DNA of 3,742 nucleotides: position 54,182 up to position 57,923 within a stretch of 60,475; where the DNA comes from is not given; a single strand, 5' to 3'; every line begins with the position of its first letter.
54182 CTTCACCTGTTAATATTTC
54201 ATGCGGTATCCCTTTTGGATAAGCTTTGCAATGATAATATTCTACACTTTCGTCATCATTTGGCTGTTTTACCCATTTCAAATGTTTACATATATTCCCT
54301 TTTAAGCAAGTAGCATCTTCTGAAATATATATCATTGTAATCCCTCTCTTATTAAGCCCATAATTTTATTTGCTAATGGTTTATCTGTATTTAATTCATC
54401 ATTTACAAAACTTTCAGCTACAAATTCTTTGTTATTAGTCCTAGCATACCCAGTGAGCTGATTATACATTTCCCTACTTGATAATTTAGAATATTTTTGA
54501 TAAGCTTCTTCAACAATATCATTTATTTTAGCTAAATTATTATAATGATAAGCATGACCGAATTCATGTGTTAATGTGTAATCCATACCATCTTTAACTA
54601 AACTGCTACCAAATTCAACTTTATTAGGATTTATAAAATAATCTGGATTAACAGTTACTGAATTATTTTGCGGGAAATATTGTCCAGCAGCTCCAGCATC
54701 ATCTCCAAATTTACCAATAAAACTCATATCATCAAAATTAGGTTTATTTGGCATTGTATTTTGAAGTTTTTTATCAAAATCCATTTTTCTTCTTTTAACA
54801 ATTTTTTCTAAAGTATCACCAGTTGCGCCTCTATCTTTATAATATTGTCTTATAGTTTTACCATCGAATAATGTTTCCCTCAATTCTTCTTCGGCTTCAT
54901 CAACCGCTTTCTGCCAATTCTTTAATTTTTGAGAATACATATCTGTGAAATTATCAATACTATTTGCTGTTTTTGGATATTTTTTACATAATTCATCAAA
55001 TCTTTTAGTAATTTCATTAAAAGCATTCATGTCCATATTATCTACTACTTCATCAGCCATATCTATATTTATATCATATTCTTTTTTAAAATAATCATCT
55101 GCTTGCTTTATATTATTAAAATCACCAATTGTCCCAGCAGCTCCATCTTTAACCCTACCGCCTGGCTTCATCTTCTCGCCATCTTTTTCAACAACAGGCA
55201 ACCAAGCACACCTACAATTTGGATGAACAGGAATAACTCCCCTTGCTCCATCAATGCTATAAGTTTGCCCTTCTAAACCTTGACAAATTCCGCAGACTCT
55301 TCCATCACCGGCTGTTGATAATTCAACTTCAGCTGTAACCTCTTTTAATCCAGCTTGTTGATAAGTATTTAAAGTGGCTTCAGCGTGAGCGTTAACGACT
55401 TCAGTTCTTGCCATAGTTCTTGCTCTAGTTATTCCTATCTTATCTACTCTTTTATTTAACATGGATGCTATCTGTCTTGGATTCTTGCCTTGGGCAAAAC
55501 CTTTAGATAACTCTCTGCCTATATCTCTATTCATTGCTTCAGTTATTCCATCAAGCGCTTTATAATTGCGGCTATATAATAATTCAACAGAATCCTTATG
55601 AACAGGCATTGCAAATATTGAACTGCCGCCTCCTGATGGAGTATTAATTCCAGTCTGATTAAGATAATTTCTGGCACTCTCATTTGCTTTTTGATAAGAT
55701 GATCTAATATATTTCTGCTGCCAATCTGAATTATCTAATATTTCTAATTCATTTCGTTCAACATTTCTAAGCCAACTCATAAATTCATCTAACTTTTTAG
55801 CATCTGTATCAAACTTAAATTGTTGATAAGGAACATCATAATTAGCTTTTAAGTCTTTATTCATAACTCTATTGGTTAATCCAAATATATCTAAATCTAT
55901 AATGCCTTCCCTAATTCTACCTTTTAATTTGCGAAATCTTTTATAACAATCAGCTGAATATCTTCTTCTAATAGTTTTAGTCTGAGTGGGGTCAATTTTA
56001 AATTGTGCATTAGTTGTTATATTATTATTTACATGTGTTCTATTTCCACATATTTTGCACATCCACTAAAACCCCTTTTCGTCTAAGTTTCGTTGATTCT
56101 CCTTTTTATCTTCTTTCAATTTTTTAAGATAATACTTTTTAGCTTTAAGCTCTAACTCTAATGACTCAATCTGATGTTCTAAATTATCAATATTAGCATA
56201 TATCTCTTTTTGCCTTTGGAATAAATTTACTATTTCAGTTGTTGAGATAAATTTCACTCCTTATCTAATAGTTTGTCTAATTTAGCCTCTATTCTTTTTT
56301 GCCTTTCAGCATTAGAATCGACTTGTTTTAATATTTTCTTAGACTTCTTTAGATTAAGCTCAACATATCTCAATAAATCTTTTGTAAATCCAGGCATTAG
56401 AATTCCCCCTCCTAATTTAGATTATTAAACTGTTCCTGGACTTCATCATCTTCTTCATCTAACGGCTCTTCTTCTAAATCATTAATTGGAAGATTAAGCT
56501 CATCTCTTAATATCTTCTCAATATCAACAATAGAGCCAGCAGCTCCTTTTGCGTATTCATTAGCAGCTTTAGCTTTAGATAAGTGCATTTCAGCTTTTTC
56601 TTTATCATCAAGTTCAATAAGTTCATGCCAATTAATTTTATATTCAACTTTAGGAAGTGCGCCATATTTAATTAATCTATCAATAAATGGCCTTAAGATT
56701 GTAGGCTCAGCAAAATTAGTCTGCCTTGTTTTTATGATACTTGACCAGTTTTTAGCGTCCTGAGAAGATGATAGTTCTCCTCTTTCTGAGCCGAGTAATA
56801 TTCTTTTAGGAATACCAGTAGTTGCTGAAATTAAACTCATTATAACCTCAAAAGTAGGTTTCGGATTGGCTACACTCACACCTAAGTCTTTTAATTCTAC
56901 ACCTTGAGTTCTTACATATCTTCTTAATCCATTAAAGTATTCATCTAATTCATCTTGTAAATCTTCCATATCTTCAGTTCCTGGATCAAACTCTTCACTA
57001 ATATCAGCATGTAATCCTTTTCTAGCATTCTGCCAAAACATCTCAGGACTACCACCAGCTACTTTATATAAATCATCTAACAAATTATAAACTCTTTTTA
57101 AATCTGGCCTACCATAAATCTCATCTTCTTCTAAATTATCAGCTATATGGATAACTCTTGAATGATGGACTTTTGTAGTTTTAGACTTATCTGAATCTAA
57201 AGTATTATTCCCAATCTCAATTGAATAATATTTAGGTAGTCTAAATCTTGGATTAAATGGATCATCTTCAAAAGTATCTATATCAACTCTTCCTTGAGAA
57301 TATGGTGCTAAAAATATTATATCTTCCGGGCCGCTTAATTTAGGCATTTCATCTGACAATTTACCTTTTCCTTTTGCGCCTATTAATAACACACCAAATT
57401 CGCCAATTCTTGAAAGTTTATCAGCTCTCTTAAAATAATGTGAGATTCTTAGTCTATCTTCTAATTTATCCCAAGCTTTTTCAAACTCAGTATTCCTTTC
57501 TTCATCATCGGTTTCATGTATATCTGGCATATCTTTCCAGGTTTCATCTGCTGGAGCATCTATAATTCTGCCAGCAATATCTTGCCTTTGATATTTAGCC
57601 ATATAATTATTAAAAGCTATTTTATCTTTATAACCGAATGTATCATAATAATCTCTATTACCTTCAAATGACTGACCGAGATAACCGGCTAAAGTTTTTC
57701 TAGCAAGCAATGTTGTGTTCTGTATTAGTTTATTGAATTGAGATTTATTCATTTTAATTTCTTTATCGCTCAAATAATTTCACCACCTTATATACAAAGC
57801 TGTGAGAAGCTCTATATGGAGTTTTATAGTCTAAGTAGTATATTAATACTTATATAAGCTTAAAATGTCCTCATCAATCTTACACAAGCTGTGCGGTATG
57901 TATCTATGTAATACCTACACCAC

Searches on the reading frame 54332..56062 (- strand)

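Call 48: search_protein_families(library=phrogs, proteins=[window:54332-56062:-], max_evalue=0.001)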
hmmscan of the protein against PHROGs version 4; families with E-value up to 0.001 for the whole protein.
window:54332-56062:- (576 aa): 19 families
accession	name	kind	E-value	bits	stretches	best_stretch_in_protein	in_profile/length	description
phrog_758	-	head and packaging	5.9e-41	141.8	1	22-297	25-298/326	head morphogenesis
phrog_115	-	head and packaging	1.1e-28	101.8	1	174-436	203-442/665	minor head protein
phrog_4728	-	head and packaging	4.4e-28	99.4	1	174-398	181-399/591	head morphogenesis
phrog_595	-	head and packaging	4.1e-24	86.8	1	89-398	106-365/513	head maturation protease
phrog_6577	-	unknown function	1.3e-23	84.2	1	162-386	100-322/1066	-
phrog_2841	-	head and packaging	4.3e-22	79.8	1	174-411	192-399/525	minor head protein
phrog_3517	-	head and packaging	6e-18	66.3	2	207-299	228-337/371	head morphogenesis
phrog_2662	-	head and packaging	2.3e-17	63.9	1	112-295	527-713/717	portal protein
phrog_19443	-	head and packaging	4.9e-15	56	1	169-346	160-340/579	minor head protein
phrog_19480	-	head and packaging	1e-14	54.7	1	126-290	579-736/737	head morphogenesis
phrog_2468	-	head and packaging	3.6e-14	53.9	1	173-298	144-280/303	head morphogenesis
phrog_241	-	head and packaging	1.4e-13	51.7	1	169-309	145-289/679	head morphogenesis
phrog_7625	-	head and packaging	1.5e-09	38.3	1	173-298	127-256/504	head morphogenesis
phrog_1657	-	head and packaging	1e-08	35.9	1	116-293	88-301/337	head morphogenesis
phrog_324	-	head and packaging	1.7e-08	34.9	1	184-562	209-595/624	head morphogenesis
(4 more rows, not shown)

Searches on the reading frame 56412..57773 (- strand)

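Call 15: search_protein_families(library=phrogs, proteins=[window:56412-57773:-], max_evalue=0.01)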
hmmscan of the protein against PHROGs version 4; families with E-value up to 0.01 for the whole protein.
window:56412-57773:- (453 aa): 4 families
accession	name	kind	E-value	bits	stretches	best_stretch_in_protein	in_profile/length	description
phrog_146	-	head and packaging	2.2e-74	252.4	1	38-445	38-449/587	portal protein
phrog_15528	-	head and packaging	3e-06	26.9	1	313-443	328-467/794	portal protein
phrog_15615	-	head and packaging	1.4e-05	25.6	1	55-211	35-178/194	virion structural protein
phrog_12751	-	unknown function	0.0011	19.2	1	312-406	106-202/283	-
